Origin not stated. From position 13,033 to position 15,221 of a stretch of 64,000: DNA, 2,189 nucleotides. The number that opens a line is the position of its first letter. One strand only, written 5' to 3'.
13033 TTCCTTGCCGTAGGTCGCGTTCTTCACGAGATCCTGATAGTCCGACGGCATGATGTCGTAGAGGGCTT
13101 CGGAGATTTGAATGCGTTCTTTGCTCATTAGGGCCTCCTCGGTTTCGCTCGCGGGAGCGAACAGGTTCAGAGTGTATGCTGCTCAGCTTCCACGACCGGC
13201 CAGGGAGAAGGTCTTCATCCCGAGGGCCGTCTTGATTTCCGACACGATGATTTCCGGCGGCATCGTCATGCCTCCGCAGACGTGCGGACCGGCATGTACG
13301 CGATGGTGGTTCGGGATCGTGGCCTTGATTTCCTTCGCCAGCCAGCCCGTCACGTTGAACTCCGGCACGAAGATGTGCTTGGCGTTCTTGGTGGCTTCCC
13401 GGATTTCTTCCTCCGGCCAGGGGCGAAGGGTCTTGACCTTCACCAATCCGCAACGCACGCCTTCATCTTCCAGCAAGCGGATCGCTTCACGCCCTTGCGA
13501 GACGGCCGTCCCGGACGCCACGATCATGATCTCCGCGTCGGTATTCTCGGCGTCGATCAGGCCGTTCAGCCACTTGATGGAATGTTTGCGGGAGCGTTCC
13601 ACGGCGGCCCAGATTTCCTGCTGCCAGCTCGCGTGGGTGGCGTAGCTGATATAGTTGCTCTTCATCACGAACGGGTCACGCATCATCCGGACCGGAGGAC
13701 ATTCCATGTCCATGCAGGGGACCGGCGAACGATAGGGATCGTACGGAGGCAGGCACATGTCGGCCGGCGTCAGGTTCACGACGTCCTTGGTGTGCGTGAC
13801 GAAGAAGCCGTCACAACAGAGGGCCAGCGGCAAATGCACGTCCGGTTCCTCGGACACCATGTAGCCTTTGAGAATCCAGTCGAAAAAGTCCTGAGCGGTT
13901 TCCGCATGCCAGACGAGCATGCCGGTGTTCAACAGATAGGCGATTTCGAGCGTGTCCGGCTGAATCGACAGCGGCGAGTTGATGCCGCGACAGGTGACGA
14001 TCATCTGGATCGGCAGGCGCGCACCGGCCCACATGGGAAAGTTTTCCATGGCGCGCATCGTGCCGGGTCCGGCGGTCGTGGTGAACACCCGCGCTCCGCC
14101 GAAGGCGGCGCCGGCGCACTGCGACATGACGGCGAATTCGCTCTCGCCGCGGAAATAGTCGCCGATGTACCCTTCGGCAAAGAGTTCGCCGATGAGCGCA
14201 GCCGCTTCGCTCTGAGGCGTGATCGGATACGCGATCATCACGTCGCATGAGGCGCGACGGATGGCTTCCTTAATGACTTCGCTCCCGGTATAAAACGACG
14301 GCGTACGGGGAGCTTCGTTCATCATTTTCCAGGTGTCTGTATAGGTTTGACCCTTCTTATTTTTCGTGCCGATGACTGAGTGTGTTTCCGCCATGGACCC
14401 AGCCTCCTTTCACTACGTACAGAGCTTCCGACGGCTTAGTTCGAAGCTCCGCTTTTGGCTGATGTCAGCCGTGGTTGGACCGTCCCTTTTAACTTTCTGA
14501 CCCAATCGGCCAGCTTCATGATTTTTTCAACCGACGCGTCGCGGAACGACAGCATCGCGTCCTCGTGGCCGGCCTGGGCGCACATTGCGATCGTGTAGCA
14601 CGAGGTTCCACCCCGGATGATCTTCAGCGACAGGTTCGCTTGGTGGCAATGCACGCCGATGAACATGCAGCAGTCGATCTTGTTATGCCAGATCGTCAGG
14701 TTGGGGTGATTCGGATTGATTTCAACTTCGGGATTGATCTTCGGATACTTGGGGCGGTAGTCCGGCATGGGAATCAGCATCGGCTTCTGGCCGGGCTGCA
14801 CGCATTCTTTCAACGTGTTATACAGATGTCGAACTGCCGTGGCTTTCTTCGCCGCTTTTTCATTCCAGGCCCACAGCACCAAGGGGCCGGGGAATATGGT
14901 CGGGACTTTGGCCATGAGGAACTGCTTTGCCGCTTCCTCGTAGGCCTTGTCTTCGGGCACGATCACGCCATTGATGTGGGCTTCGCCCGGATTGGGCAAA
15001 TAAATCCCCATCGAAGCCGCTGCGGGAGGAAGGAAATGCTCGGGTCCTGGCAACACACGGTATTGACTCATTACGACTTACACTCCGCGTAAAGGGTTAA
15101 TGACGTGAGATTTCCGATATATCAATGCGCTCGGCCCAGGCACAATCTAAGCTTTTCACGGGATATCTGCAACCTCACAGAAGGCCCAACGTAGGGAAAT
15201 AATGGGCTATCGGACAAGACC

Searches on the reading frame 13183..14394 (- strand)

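Call 5: search_protein_families(library=pfam, proteins=[window:13183-14394:-], max_evalue=0.001)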
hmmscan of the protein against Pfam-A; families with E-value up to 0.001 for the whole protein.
window:13183-14394:- (403 aa): 3 families
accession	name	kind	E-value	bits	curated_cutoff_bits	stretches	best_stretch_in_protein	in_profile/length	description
PF01855.24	POR_N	-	2.8e-60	204.4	27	1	44-262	2-225/231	Pyruvate flavodoxin/ferredoxin oxidoreductase, thiamine diP-bdg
PF17147.9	PFOR_II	-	4e-18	66.1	27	1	287-367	1-87/102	Pyruvate:ferredoxin oxidoreductase core domain II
PF02780.25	Transketolase_C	-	1.4e-09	38.3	25.9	1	285-380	8-106/124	Transketolase, C-terminal domain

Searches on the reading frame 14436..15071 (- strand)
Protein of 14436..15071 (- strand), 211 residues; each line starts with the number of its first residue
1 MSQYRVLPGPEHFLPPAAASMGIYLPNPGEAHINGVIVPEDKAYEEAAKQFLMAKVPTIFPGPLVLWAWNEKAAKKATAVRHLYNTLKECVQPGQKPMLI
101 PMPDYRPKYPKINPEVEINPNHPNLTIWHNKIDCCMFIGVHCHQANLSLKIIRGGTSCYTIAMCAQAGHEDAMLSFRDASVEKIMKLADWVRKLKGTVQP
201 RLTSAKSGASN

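Call 5: search_protein_families(library=pfam, proteins=[window:14436-15071:-], max_evalue=0.001)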
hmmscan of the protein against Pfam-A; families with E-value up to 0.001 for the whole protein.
window:14436-15071:- (211 aa): 1 family
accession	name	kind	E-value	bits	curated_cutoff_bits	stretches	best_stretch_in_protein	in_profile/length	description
PF02552.22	CO_dh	-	2e-39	135.5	21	1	26-187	7-161/168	CO dehydrogenase beta subunit/acetyl-CoA synthase epsilon subunit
